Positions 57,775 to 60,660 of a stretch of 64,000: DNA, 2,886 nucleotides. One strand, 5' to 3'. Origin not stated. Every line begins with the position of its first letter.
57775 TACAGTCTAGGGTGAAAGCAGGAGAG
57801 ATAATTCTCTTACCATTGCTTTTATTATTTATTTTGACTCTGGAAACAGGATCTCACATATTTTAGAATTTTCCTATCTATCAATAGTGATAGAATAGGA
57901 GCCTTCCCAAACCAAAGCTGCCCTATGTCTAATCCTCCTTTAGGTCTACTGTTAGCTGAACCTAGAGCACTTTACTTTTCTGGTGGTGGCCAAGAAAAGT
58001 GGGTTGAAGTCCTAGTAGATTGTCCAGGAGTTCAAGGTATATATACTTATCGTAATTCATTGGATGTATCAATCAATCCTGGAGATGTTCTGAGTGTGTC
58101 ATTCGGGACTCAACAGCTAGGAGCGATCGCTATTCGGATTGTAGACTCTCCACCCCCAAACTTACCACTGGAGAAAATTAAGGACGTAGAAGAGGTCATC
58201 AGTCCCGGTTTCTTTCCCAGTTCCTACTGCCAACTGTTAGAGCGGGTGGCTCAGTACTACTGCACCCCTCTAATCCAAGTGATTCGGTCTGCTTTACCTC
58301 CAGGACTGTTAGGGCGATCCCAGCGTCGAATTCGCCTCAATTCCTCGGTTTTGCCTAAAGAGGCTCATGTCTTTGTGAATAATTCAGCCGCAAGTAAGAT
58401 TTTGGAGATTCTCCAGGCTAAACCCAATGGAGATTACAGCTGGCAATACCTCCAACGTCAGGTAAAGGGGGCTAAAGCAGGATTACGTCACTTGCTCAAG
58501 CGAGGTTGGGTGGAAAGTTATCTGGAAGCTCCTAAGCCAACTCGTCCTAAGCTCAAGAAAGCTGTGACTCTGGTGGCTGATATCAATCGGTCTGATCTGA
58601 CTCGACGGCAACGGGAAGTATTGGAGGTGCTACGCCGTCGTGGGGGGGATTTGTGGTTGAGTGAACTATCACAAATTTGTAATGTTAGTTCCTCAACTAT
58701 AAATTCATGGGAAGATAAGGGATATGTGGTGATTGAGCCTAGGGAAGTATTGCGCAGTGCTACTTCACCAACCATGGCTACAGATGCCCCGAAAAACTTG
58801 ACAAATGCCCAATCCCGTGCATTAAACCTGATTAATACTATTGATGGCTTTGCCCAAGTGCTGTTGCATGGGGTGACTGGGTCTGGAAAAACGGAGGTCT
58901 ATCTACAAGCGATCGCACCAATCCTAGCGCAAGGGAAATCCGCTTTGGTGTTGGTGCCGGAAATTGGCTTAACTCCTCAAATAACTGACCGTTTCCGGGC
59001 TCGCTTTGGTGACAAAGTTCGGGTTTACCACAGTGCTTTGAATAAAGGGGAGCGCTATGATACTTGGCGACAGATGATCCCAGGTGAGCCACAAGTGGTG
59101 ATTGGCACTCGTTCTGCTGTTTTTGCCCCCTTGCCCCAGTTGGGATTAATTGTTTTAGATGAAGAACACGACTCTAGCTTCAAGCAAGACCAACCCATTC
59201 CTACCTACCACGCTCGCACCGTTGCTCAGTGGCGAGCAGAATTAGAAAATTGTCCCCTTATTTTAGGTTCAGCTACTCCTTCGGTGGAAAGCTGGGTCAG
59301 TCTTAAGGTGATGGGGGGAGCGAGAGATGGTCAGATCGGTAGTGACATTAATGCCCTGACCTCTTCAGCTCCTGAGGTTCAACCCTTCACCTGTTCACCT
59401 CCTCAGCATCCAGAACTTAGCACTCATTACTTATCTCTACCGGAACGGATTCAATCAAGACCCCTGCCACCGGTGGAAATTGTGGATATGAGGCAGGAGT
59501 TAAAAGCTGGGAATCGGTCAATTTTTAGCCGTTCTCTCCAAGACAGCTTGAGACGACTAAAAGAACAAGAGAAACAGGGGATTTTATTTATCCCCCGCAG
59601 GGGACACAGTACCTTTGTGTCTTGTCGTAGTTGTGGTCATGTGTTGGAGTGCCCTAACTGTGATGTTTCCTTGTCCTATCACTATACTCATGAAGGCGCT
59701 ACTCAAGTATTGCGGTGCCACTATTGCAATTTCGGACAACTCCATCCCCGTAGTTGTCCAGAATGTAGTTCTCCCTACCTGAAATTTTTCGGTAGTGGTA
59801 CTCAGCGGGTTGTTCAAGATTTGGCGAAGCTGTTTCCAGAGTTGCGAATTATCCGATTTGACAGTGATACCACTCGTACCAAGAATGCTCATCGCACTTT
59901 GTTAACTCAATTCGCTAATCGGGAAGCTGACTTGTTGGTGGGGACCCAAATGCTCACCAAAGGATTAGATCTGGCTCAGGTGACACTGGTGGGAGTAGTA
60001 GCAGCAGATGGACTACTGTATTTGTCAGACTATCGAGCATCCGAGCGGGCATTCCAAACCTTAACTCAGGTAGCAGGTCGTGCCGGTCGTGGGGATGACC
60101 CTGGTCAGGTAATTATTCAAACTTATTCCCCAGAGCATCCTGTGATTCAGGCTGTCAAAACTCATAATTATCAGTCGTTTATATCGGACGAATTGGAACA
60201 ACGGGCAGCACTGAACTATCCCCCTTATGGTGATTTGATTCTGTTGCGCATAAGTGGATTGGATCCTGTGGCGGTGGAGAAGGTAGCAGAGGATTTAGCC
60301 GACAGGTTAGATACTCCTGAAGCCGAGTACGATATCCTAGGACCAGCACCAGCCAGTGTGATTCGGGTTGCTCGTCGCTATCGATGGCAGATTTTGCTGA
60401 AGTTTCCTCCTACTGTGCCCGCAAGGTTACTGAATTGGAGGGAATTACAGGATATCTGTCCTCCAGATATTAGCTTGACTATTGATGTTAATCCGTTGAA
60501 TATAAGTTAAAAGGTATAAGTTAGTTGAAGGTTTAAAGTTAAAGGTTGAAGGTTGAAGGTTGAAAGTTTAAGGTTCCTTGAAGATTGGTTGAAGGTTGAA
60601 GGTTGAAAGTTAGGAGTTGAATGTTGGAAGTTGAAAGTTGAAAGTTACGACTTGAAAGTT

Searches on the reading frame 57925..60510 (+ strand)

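Call 41: search_protein_families(library=pfam, proteins=[window:57925-60510:+], max_evalue=0.00001)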
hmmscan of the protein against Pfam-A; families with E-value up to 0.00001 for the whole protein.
window:57925-60510:+ (861 aa): 6 families
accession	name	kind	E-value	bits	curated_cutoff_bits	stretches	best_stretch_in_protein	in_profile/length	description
PF00270.35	DEAD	-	7.2e-20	71.8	26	1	294-453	2-161/167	DEAD/DEAH box helicase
PF17764.6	PriA_3primeBD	-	2.2e-16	59.9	22.7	1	28-125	1-96/96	3'DNA-binding domain (3'BD)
PF18074.6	PriA_C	-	3.7e-16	60.1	26.9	1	767-857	1-95/95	Primosomal protein N C-terminal domain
PF04851.21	ResIII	-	5.9e-14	52.7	22.5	1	292-453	4-163/164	Type III restriction enzyme, res subunit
PF00271.37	Helicase_C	-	4.6e-09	37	23.5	1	637-722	38-108/110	Helicase conserved C-terminal domain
PF18319.7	Zn_ribbon_PriA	-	6.5e-06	26.4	26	1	576-603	1-24/27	PriA DNA helicase Cys-rich region (CRR) domain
